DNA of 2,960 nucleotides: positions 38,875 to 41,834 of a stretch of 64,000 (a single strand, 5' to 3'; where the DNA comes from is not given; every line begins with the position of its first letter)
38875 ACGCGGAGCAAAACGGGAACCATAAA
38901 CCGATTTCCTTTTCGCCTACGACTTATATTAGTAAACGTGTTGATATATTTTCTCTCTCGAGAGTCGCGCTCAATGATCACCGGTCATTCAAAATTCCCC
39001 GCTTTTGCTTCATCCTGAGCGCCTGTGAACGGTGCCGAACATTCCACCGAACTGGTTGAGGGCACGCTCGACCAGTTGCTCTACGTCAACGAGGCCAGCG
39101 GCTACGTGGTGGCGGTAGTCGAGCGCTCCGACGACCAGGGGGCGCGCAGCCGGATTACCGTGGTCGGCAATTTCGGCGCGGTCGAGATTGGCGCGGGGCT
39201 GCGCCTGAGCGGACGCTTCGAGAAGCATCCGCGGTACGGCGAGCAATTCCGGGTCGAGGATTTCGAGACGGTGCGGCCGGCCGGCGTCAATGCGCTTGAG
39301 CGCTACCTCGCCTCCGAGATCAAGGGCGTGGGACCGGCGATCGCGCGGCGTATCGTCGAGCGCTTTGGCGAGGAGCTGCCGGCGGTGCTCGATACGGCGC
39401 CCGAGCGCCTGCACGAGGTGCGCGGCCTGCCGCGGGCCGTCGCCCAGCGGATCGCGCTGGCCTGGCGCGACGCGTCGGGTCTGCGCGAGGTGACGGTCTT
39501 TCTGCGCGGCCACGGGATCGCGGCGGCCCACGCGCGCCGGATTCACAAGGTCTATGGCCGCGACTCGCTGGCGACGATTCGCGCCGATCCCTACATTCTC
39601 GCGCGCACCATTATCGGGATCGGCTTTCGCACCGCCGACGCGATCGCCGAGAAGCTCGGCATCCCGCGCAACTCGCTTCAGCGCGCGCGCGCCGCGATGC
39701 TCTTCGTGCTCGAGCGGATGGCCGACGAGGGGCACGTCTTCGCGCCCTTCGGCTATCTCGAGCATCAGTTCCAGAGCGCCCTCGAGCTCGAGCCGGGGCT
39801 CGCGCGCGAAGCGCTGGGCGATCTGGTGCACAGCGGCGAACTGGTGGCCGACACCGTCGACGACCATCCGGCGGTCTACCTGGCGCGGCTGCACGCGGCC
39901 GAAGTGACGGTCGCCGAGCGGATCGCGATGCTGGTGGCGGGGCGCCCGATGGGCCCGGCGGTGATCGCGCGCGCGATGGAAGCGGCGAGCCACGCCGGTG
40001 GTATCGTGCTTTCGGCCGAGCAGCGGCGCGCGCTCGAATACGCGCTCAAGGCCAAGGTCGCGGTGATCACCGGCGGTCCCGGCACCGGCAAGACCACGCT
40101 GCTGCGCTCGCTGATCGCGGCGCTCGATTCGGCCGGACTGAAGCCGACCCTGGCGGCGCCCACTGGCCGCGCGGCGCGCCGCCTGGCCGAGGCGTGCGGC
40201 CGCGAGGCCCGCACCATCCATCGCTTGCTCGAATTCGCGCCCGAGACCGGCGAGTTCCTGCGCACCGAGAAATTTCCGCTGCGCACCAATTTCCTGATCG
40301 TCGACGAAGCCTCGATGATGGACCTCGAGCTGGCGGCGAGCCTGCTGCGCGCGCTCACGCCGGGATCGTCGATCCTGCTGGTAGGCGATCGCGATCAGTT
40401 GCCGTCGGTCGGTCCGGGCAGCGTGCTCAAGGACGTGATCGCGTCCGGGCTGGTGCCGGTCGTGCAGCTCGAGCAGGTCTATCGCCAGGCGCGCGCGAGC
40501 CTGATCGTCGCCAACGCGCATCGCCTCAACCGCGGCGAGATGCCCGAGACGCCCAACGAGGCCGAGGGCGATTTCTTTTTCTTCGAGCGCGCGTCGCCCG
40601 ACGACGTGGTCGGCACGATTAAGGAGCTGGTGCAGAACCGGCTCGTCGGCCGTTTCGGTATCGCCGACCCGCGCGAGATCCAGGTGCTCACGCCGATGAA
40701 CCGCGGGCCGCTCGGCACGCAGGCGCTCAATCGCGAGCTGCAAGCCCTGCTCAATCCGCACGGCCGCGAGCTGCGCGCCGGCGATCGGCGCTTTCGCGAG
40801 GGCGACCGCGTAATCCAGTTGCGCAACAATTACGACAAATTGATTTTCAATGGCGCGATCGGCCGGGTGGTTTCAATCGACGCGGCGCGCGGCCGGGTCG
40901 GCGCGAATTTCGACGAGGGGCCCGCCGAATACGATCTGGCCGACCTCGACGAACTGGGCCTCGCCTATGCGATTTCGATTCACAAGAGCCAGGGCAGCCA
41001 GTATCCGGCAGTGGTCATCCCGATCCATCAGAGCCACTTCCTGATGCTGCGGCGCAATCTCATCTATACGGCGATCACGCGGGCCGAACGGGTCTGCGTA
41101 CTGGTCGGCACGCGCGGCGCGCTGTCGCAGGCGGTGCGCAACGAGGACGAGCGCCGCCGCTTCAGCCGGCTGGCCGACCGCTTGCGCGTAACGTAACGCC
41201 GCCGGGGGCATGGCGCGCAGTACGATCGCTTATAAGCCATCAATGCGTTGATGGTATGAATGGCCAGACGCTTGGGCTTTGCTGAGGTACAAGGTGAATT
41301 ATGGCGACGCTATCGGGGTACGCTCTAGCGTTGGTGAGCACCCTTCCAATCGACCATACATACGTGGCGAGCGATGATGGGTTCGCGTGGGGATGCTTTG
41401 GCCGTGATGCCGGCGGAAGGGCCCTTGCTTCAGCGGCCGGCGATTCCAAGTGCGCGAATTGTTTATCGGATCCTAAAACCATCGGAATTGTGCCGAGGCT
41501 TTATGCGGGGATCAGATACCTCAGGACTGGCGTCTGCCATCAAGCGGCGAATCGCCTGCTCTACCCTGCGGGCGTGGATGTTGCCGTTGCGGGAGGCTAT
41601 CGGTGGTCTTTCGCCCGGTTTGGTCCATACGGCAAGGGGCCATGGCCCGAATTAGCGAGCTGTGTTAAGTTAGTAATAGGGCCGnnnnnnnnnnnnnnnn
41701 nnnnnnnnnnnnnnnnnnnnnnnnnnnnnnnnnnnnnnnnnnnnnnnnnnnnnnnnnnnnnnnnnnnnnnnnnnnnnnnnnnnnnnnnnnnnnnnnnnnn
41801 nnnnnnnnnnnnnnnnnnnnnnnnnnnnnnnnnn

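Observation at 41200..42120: Low-GC, compositionally foreign ORF immediately downstream of recD2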

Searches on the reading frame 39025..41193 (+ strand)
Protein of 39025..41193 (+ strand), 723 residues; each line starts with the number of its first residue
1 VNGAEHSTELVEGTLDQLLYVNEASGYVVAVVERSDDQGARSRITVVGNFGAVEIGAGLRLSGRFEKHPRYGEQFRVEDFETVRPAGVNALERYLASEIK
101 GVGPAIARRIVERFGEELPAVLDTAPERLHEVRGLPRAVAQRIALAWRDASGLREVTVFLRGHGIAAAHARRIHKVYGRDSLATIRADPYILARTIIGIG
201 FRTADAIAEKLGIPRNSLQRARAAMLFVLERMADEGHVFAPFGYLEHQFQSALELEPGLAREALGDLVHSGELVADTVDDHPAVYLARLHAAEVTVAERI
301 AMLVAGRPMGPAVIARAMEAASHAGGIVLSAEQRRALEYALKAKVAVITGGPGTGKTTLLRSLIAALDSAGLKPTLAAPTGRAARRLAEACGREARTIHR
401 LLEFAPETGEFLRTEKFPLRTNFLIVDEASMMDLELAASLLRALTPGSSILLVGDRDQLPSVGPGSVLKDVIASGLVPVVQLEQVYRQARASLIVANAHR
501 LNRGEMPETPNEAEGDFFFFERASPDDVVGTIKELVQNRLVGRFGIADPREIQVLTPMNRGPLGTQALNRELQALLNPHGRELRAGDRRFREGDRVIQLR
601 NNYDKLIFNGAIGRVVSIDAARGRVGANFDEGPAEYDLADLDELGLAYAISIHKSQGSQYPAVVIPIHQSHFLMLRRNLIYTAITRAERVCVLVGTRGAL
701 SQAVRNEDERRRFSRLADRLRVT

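Call 41: find_homologous_proteins(query=window:39025-41193:+, max_evalue=1e-100)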
Query window:39025-41193:+ (723 aa): 7782 proteins with E <= 1e-100 among 8000 candidates; the best 120 are listed.
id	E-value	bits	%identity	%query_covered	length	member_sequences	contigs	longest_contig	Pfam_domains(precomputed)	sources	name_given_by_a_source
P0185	0.0e+0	1566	100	100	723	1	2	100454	PF13538.13,PF13086.13,PF14520.13,PF01443.25,PF13604.13,PF13245.13,PF23139.2,PF18335.8,PF13401.13,PF14490.12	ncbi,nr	ncbi:MAG: ATP-dependent RecD-like DNA helicase [Candidatus Binataceae bacterium]|nr:ATP-dependent Re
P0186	0.0e+0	1526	97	100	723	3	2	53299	PF13538.13,PF13086.13,PF14520.13,PF01443.25,PF13604.13,PF13245.13,PF23139.2,PF18335.8,PF13401.13,PF14490.12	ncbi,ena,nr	ncbi:MAG TPA: ATP-dependent RecD-like DNA helicase [Candidatus Binataceae bacterium]|nr:ATP-dependen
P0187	0.0e+0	1366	86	100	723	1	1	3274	PF13538.13,PF13086.13,PF14520.13,PF01443.25,PF13604.13,PF13245.13,PF23139.2,PF18335.8,PF13401.13,PF14490.12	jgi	-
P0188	0.0e+0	1365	86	100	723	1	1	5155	PF13538.13,PF13086.13,PF14520.13,PF01443.25,PF13604.13,PF13245.13,PF23139.2,PF18335.8,PF13401.13,PF14490.12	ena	-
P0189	0.0e+0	1355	85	100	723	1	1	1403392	PF13538.13,PF13086.13,PF14520.13,PF01443.25,PF13604.13,PF13245.13,PF23139.2,PF18335.8,PF13401.13,PF14490.12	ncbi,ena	-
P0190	0.0e+0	1353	85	100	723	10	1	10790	PF13538.13,PF13086.13,PF14520.13,PF01443.25,PF13604.13,PF13245.13,PF23139.2,PF18335.8,PF13401.13,PF14490.12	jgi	-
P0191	0.0e+0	1352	86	99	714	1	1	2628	PF13538.13,PF13086.13,PF14520.13,PF01443.25,PF13604.13,PF13245.13,PF23139.2,PF18335.8,PF13401.13,PF14490.12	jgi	jgi:exodeoxyribonuclease V alpha subunit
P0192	0.0e+0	1344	84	100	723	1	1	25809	PF13538.13,PF13086.13,PF14520.13,PF01443.25,PF13604.13,PF13245.13,PF23139.2,PF18335.8,PF13401.13,PF14490.12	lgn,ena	-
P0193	0.0e+0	1344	84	100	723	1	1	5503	PF13538.13,PF13086.13,PF14520.13,PF01443.25,PF13604.13,PF13245.13,PF23139.2,PF18335.8,PF13401.13,PF14490.12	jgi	-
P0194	0.0e+0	1341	84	100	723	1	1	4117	PF13538.13,PF13086.13,PF14520.13,PF01443.25,PF13604.13,PF13245.13,PF23139.2,PF18335.8,PF13401.13,PF14490.12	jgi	-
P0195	0.0e+0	1338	84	100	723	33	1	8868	PF13538.13,PF13086.13,PF14520.13,PF01443.25,PF13604.13,PF13245.13,PF23139.2,PF18335.8,PF13401.13,PF14490.12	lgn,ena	-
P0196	0.0e+0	1338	84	100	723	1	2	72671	PF13538.13,PF13086.13,PF14520.13,PF01443.25,PF13604.13,PF13245.13,PF23139.2,PF18335.8,PF13401.13,PF14490.12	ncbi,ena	-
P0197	0.0e+0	1337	84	100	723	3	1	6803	PF13538.13,PF13086.13,PF14520.13,PF01443.25,PF13604.13,PF13245.13,PF23139.2,PF18335.8,PF13401.13,PF14490.12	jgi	jgi:exodeoxyribonuclease V alpha subunit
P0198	0.0e+0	1336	84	100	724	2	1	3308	PF13538.13,PF13086.13,PF14520.13,PF01443.25,PF13604.13,PF13245.13,PF23139.2,PF18335.8,PF13401.13,PF14490.12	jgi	jgi:exodeoxyribonuclease V alpha subunit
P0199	0.0e+0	1335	84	100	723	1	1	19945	PF13538.13,PF13086.13,PF14520.13,PF01443.25,PF13604.13,PF13245.13,PF23139.2,PF18335.8,PF13401.13,PF14490.12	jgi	jgi:exodeoxyribonuclease V alpha subunit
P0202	0.0e+0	1329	84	100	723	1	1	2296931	PF13538.13,PF13086.13,PF14520.13,PF01443.25,PF13604.13,PF13245.13,PF23139.2,PF18335.8,PF13401.13,PF14490.12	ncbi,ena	-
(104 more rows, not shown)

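Call 42: find_encoding_contigs(protein=P0186, flank=7000, max_places=2)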
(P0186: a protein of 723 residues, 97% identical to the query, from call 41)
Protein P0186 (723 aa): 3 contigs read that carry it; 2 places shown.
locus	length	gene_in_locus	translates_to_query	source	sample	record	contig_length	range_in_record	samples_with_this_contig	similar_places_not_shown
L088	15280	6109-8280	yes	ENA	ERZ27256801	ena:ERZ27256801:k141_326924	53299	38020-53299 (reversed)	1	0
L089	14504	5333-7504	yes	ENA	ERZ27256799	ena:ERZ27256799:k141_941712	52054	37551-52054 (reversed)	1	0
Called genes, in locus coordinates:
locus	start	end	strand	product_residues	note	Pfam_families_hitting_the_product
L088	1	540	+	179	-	?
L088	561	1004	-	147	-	PF00903:Glyoxalase, PF13669:Glyoxalase_4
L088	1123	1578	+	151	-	PF27709:UCP014422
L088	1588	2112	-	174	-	-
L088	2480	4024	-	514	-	PF00535:Glycos_transf_2, PF13489:Methyltransf_23, PF13649:Methyltransf_25, PF13847:Methyltransf_31, PF08241:Methyltransf_11, PF08242:Methyltransf_12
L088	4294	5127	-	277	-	PF04444:Dioxygenase_N, PF00775:Dioxygenase_C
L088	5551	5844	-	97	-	-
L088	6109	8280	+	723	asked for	PF23139:OB_YrrC, PF14520:HHH_5, PF14490:HHH_RecD2, PF13245:AAA_19, PF13604:AAA_30, PF13401:AAA_22, PF18335:SH3_13, PF13538:UvrD_C_2, +2 more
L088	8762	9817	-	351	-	PF00296:Bac_luciferase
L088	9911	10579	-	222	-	PF12973:Cupin_7, PF00190:Cupin_1 (faint), PF07883:Cupin_2 (faint), PF12973:Cupin_7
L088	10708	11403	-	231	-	PF13500:AAA_26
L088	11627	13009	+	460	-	PF00296:Bac_luciferase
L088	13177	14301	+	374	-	PF04909:Amidohydro_2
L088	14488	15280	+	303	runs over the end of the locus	-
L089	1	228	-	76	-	?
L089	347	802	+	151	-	PF27709:UCP014422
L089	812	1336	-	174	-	-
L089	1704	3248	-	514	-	PF00535:Glycos_transf_2, PF13489:Methyltransf_23, PF13649:Methyltransf_25, PF13847:Methyltransf_31, PF08241:Methyltransf_11, PF08242:Methyltransf_12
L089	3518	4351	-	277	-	PF04444:Dioxygenase_N, PF00775:Dioxygenase_C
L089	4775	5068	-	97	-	-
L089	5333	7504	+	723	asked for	PF23139:OB_YrrC, PF14520:HHH_5, PF14490:HHH_RecD2, PF13245:AAA_19, PF13604:AAA_30, PF13401:AAA_22, PF18335:SH3_13, PF13538:UvrD_C_2, +2 more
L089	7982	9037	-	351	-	PF00296:Bac_luciferase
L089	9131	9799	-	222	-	PF12973:Cupin_7, PF00190:Cupin_1 (faint), PF07883:Cupin_2 (faint), PF12973:Cupin_7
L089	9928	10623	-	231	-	PF13500:AAA_26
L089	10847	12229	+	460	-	PF00296:Bac_luciferase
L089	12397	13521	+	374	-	PF04909:Amidohydro_2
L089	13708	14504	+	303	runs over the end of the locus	-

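Call 43: find_encoding_contigs(protein=P0189, flank=7000, max_places=1)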
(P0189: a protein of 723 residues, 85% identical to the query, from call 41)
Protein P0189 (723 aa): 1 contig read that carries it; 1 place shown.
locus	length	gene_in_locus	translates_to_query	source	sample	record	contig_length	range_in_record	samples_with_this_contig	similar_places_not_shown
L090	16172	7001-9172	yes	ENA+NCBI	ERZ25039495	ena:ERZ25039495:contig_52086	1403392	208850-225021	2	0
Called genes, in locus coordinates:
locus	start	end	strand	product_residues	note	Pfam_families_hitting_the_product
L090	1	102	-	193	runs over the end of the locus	-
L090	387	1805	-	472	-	PF01425:Amidase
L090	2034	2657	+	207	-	PF07722:Peptidase_C26, PF00117:GATase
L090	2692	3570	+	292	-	PF01841:Transglut_core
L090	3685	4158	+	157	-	PF04773:FecR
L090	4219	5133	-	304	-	PF08379:Bact_transglu_N, PF01841:Transglut_core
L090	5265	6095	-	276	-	PF04444:Dioxygenase_N, PF00775:Dioxygenase_C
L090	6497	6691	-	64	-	-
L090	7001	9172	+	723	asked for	PF23139:OB_YrrC, PF14520:HHH_5, PF14490:HHH_RecD2, PF13245:AAA_19, PF13604:AAA_30, PF01443:Viral_helicase1 (weak), PF18335:SH3_13, PF13538:UvrD_C_2, +2 more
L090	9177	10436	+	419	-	PF09594:GT87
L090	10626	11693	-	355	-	PF00296:Bac_luciferase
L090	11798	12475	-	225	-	PF12973:Cupin_7, PF00190:Cupin_1 (faint), PF07883:Cupin_2 (faint), PF12973:Cupin_7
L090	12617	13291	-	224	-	PF13500:AAA_26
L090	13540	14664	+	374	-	PF04909:Amidohydro_2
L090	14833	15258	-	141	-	PF00903:Glyoxalase, PF13669:Glyoxalase_4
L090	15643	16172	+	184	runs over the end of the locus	-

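Call 44: find_encoding_contigs(protein=P0202, flank=7000, max_places=1)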
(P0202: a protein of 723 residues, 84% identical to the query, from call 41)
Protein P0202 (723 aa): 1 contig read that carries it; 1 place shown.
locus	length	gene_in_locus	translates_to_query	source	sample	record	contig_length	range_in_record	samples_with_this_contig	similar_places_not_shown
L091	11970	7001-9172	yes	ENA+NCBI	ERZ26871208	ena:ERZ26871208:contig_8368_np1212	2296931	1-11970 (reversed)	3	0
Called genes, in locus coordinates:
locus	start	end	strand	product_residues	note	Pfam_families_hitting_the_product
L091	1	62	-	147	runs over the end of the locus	PF00903:Glyoxalase, PF13468:Glyoxalase_3 (weak), PF13669:Glyoxalase_4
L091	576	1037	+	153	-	PF27709:UCP014422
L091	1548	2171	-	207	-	-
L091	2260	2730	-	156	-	-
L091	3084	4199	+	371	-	PF04909:Amidohydro_2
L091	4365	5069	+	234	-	PF01569:PAP2, PF22778:VCPO_2nd (faint)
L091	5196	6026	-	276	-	PF04444:Dioxygenase_N, PF00775:Dioxygenase_C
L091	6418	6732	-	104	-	-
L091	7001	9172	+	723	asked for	PF23139:OB_YrrC, PF14520:HHH_5, PF14490:HHH_RecD2, PF13245:AAA_19, PF13401:AAA_22, PF13604:AAA_30, PF18335:SH3_13, PF13538:UvrD_C_2, +2 more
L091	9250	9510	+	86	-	-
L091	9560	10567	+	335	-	PF09594:GT87 (weak)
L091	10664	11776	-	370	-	PF00296:Bac_luciferase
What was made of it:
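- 41189..42696 (.): Variable segment between the 3' ends of the convergent genes recD2 and the luciferase-like monooxygenase. It holds this gene plus a lineage-native VOC gene, and it is absent from the closest relative. Gene order in relatives (calls 42-44).
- The same junction has different content in L090 and L091 (calls 43, 44).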

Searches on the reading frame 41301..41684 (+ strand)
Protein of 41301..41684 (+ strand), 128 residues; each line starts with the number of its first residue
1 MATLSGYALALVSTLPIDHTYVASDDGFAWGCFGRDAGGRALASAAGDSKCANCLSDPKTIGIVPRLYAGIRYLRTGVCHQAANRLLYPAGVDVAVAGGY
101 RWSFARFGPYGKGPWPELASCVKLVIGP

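Call 82: predict_structure(alignment_id=A5)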
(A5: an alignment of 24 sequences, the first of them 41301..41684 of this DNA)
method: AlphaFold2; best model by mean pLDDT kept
length: 128 residues; sequences in the alignment: 24
mean_pLDDT: 86.0   pTM: 0.82
mean pLDDT of the five models: 86.0, 84.2, 83.3, 83.1, 79.2
residues with pLDDT >= 90: 73; 70-90: 39; 50-70: 13; < 50: 3
segments of 3 or more residues with pLDDT < 50: none
pLDDT, mean of each block of 10 residues (from residue 1): 94 80 94 85 95 78 58 87 94 95 95 88 72
secondary structure, 60 per line:
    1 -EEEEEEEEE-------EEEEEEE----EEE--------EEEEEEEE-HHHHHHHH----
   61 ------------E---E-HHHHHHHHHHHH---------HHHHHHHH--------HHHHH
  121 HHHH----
elements in order: E2-10 E18-24 E29-31 E40-47 H49-56 H79-90 H100-107 H116-124

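Call 85: fold_search(model_id=the predicted structure, library=pdb)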
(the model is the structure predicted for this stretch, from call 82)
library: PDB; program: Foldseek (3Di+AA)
matches with E <= 10: 109; with E <= 0.001: 0
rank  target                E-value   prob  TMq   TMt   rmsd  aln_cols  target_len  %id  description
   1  5a0l_A                1.4e+00  0.05  0.24  0.19  10.0       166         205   10  N-terminal thioester domain of fibronectin-binding protein SfbI from Streptococcus pyogenes (released 2015-06-03)
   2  8jvs                  1.4e+00  0.06  0.17  0.29   6.8        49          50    8  Crystal structure of the chimeric protein tkoL2_v1 (released 2024-07-03)
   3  4wce_A                1.6e+00  0.10  0.17  0.10   7.8        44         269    9  The crystal structure of the large ribosomal subunit of Staphylococcus aureus (released 2015-10-21)
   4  6gc6_C                2.0e+00  0.08  0.17  0.12   8.0        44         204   11  50S ribosomal subunit assembly intermediate state 2 (released 2018-07-04)
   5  2og9_A                2.1e+00  0.02  0.15  0.07  12.8       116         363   14  Crystal Structure of mandelate racemase/muconate lactonizing enzyme from Polaromonas sp. JS666 (released 2007-02-27)
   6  8hku_AL2P             2.2e+00  0.05  0.19  0.12   9.7        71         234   14  Cryo-EM Structures and Translocation Mechanism of Crenarchaeota Ribosome (released 2023-08-16)
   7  8jvu                  2.3e+00  0.03  0.15  0.27   6.9        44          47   11  Crystal structure of the chimeric protein tkoL2_v1.2 (released 2024-07-03)
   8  6ppf_C                2.6e+00  0.08  0.18  0.11   7.6        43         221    9  Bacterial 45SRbgA ribosomal particle class B (released 2019-09-18)
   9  9qf5_BA               3.0e+00  0.03  0.13  0.08   4.8        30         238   17  Structure of P. furiosus 70S ribosome grown at 102deg (released 2025-11-05)
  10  5zeb_C                3.4e+00  0.06  0.18  0.10   7.3        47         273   11  M. Smegmatis P/P state 70S ribosome structure (released 2018-09-26)
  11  5wkk                  3.4e+00  0.01  0.15  0.08  15.0       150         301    9  1.55 A resolution structure of MERS 3CL protease in complex with inhibitor GC813 (released 2018-04-04)
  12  2we7_A                3.6e+00  0.05  0.16  0.07   4.1        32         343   19  Crystal structure of Mycobacterium tuberculosis Rv0376c homologue from Mycobacterium smegmatis (released 2010-04-07)
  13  7fdp_A                3.6e+00  0.05  0.20  0.08   4.2        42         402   14  Crystal structure of PirB insecticidal protein from Photorhabdus akhurstii (released 2022-07-20)
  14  9nri_BC               3.8e+00  0.04  0.18  0.11   7.4        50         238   16  Methanosarcina acetivorans 50S subunit obtained from acetate-grown cells (released 2025-09-24)
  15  8jvt_A                3.8e+00  0.03  0.17  0.29   7.4        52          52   10  Crystal structure of the chimeric protein mkaL2_v1 (released 2024-07-03)
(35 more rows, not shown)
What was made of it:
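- On Permuted papain-like NlpC/P60-LRAT superfamily: Aichivirus 2A (7zv1_C, H-box/NC) aligns over 97 columns with TM 0.32/0.38 at E 6.6 (call 85).
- Closest known: Circularly permuted papain-like enzymes of the NlpC/P60-LRAT group. Same: The best near-global Foldseek match is the H-box/NC protein Aichivirus 2A (call 85).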
